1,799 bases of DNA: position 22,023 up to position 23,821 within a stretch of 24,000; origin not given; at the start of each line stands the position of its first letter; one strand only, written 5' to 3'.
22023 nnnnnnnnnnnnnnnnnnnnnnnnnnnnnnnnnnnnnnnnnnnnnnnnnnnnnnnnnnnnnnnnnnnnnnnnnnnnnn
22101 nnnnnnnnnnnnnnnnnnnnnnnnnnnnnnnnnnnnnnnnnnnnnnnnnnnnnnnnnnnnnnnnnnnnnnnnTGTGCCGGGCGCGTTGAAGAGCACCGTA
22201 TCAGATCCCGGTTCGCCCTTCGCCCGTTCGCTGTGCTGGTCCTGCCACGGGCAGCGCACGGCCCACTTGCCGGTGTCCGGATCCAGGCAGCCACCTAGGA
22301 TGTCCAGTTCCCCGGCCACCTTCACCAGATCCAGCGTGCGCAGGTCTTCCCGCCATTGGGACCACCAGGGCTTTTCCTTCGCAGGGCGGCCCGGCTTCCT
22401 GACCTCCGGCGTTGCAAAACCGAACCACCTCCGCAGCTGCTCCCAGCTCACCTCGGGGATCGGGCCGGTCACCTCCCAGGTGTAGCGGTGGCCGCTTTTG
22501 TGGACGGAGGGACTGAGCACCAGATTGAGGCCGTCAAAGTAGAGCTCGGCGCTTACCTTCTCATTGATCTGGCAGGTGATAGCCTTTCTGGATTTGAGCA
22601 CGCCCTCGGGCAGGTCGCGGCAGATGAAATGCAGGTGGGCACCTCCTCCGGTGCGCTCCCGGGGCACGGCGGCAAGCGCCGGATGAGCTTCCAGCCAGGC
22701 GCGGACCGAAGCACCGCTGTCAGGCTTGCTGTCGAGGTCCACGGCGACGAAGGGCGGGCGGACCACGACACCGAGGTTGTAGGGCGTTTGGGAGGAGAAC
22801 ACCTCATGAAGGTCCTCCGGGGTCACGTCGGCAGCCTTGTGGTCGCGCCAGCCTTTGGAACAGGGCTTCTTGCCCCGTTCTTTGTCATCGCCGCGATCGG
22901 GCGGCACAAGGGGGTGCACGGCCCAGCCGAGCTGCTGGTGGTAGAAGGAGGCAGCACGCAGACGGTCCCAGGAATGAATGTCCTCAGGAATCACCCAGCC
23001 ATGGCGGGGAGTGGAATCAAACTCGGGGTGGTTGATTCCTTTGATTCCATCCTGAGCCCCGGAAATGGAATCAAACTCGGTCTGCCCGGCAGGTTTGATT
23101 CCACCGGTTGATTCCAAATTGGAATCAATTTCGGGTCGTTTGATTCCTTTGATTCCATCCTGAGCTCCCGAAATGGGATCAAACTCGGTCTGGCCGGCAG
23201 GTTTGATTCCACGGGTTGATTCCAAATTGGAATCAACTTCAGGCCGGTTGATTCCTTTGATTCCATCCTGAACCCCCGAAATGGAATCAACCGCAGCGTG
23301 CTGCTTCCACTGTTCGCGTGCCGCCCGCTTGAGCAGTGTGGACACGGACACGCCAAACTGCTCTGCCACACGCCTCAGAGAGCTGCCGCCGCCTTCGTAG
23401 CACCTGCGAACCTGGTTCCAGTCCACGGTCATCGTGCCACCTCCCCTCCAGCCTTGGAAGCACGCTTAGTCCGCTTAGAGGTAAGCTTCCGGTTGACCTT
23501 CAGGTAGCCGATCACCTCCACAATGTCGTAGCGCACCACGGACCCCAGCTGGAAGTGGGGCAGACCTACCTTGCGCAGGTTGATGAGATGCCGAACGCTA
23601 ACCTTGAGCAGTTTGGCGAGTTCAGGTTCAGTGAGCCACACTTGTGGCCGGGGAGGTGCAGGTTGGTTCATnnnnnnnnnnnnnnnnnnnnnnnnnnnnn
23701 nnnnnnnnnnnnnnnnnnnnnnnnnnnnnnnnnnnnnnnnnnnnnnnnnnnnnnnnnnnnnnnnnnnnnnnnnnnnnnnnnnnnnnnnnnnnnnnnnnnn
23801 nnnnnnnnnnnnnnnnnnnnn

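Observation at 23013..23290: Sixteen copies of an octamer inside the replicase gene: a candidate intragenic origin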

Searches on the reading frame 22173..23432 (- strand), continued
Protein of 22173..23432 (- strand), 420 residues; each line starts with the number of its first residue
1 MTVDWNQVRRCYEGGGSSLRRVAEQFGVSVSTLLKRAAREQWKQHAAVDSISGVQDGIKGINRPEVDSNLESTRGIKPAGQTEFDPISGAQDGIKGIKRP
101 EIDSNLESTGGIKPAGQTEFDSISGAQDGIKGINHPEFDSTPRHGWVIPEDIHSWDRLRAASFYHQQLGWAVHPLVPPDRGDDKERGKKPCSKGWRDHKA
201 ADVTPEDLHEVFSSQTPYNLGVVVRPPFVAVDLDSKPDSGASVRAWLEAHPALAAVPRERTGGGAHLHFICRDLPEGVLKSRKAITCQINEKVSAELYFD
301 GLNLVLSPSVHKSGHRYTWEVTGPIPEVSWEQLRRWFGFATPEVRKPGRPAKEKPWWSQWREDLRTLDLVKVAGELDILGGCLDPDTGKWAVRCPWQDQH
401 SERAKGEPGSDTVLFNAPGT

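Call 68: find_related_loci(query=A1, collection=viral_contigs, flank=10000)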
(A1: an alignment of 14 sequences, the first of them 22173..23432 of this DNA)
Query A1 (420 aa) in viral_contigs; peptide patterns used: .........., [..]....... (x = any residue, [..] = any of these).
21 stretches matched a pattern; 6 encode a relative of the query (tblastn E <= 1e-3); 6 distinct loci.
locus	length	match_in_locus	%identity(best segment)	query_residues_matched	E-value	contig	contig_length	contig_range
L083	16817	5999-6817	66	148-420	2e-123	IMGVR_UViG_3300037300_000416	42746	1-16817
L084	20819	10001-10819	66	148-420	4e-123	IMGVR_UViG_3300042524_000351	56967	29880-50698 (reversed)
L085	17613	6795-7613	65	148-420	8e-121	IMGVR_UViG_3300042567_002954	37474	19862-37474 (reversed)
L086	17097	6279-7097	64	148-420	5e-118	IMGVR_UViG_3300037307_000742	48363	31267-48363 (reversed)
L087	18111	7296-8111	62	148-420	4e-109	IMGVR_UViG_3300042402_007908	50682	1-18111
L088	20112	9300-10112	48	147-415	5e-66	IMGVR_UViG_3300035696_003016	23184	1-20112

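Call 70: search_protein_families(library=pfam, proteins=[L084:144-1418:-, L084:1415-2923:-, L084:2929-3855:-, L084:4720-6081:+, L084:6211-6855:+, L084:14266-14946:+, L084:16550-17482:+, L084:17576-18754:-, L084:18757-19701:-, L084:19832-20566:+], max_evalue=0.001)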
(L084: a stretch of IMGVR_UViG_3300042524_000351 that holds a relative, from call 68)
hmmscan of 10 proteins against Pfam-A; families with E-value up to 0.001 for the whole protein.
L084:144-1418:- (424 aa): 1 family
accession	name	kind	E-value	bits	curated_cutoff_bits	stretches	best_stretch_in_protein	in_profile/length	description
PF01420.25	Methylase_S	-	1.6e-21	77.7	22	2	20-198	1-161/168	Type I restriction modification DNA specificity domain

L084:1415-2923:- (502 aa): 7 families
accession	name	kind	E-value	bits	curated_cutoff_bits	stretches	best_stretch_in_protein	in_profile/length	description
PF02384.22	N6_Mtase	-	3.8e-106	355.4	20.4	1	160-463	3-307/311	N-6 DNA Methylase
PF12161.14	HsdM_N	-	3.9e-31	108.9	24.5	1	12-145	3-135/135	HsdM N-terminal domain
PF01170.24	UPF0020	-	3.9e-07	30.4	22.3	1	186-288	7-131/197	RMKL-like, methyltransferase domain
PF05175.20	MTS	-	1.4e-05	25.2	23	1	192-292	20-112/170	Methyltransferase small domain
PF07669.17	Eco57I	-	1.5e-05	25.6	25.3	1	256-364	56-160/171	Eco57I restriction-modification methylase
PF20473.4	MmeI_Mtase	-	0.00031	20.5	27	0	193-224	9-40/259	MmeI, DNA-methyltransferase domain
PF13847.12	Methyltransf_31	-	0.00042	20.5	27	0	203-287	3-83/145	Methyltransferase domain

L084:2929-3855:- (308 aa): 1 family
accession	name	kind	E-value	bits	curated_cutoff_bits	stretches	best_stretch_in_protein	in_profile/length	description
PF01420.25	Methylase_S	-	4.1e-05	24.3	22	1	118-271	9-147/168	Type I restriction modification DNA specificity domain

L084:4720-6081:+ (453 aa): 0 families

L084:6211-6855:+ (214 aa): 2 families
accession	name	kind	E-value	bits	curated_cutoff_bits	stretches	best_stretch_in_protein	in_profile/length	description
PF12728.13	HTH_17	-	3.8e-08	33.9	27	1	20-66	3-50/51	Helix-turn-helix domain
PF13384.12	HTH_23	-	0.00025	21.2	24.6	0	18-40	17-39/50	Homeodomain-like domain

L084:14266-14946:+ (226 aa): 0 families

L084:16550-17482:+ (310 aa): 7 families
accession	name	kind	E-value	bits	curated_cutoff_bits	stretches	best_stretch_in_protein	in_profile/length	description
PF01370.27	Epimerase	-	1.4e-53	182.2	20.9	1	8-232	1-240/240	NAD dependent epimerase/dehydratase family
PF16363.11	GDP_Man_Dehyd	-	2.7e-44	152.5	27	1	64-299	75-325/332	GDP-mannose 4,6 dehydratase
PF01073.25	3Beta_HSD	-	3.8e-17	62.7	22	1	9-219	1-229/280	3-beta hydroxysteroid dehydrogenase/isomerase family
PF04321.23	RmlD_sub_bind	-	5.3e-12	45.9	27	1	7-276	2-251/287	RmlD substrate binding domain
PF07993.18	NAD_binding_4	-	2.4e-07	30.6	20.1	1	63-166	87-204/258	Male sterility protein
PF02719.21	Polysacc_synt_2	-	1.1e-06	28.5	20.2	1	62-118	75-131/293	Polysaccharide biosynthesis protein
PF13460.12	NAD_binding_10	-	3.9e-05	24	27.2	0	64-121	60-104/184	NAD(P)H-binding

L084:17576-18754:- (392 aa): 4 families
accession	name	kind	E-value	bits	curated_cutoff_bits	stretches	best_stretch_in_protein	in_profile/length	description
PF13419.12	HAD_2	-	4.1e-16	60.1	23.8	1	37-129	76-169/178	Haloacid dehalogenase-like hydrolase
PF00702.32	Hydrolase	-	1.6e-12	48.6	26.4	1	28-128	84-187/191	haloacid dehalogenase-like hydrolase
PF08645.17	PNK3P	-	0.00023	21.4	22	1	6-121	4-126/161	Polynucleotide kinase 3 phosphatase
PF12710.13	HAD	-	0.00066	20.6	27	0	40-125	87-185/189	haloacid dehalogenase-like hydrolase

L084:18757-19701:- (314 aa): 3 families
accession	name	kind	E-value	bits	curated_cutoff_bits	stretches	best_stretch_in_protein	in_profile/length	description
PF02481.21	DNA_processg_A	-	3.2e-58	196.8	29.6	1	86-279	17-208/212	DNA recombination-mediator protein A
PF18306.6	LDcluster4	-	1.4e-05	25.2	26.3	0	114-172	4-63/151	SLOG cluster4 family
PF14520.12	HHH_5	-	1.9e-05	25.5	27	1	9-57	3-45/57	Helix-hairpin-helix domain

L084:19832-20566:+ (244 aa): 0 families

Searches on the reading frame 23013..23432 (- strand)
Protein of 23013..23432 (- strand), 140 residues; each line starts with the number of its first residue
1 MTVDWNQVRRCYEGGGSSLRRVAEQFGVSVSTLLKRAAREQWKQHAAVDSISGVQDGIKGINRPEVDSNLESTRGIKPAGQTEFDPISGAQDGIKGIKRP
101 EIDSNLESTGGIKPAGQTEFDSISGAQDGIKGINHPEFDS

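Call 48: search_protein_families(library=pfam, proteins=[window:23013-23432:-], max_evalue=5)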
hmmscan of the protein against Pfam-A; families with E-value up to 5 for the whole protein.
window:23013-23432:- (140 aa): 9 families
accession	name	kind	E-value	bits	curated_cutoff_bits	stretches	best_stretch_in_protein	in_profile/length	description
PF02796.21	HTH_7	-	3.3e-06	27.6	23.8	1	4-35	10-40/45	Helix-turn-helix domain of resolvase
PF17318.7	DUF5361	-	0.00027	21.2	26.8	1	56-65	25-34/36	Family of unknown function (DUF5361)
PF22489.1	BACOVA_N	-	0.0034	17.7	26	1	48-59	20-31/41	BACOVA_00430, N-terminal domain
PF18024.7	HTH_50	-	0.011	15.9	27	1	18-39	25-46/50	Helix-turn-helix domain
PF05225.22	HTH_psq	-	0.021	15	20.4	1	13-39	14-38/45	helix-turn-helix, Psq domain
PF13384.12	HTH_23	-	0.067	13.5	24.6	1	8-33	11-34/50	Homeodomain-like domain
PF13542.12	HTH_Tnp_ISL3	-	0.082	12.8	27.4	1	17-33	27-43/51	Helix-turn-helix domain of transposase family ISL3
PF05292.17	MCD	-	0.1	12.7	23.2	0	26-62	69-108/253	Malonyl-CoA decarboxylase C-terminal domain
PF13518.12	HTH_28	-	0.11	13.1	25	1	10-35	7-30/52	Helix-turn-helix domain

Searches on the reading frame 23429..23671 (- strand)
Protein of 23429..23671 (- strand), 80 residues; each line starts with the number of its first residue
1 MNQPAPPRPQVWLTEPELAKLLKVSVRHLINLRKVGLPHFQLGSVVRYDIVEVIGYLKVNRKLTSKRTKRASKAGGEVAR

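Call 9: search_protein_families(library=pfam, proteins=[window:23429-23671:-], max_evalue=0.01)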
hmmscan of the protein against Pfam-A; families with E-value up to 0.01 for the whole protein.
window:23429-23671:- (80 aa): 1 family
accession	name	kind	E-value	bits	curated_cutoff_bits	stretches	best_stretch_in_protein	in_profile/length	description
PF12728.13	HTH_17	-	1.6e-05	25.5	27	1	12-57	1-47/51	Helix-turn-helix domain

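Call 49: search_protein_families(library=phrogs, proteins=[window:23429-23671:-], max_evalue=0.01)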
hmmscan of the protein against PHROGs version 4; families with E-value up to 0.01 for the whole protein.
window:23429-23671:- (80 aa): 4 families
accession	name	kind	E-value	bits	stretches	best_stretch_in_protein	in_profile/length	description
phrog_15534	-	DNA, RNA and nucleotide metabolism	1.3e-06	29.8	1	13-62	44-93/93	HTH DNA binding protein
phrog_66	-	integration and excision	2.4e-05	25.2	1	7-71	88-154/412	excisionase and transcriptional regulator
phrog_668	-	DNA, RNA and nucleotide metabolism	0.00022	21.9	1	11-72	62-125/181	HTH DNA binding protein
phrog_57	-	head and packaging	0.00023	22.1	1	10-72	10-74/199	terminase small subunit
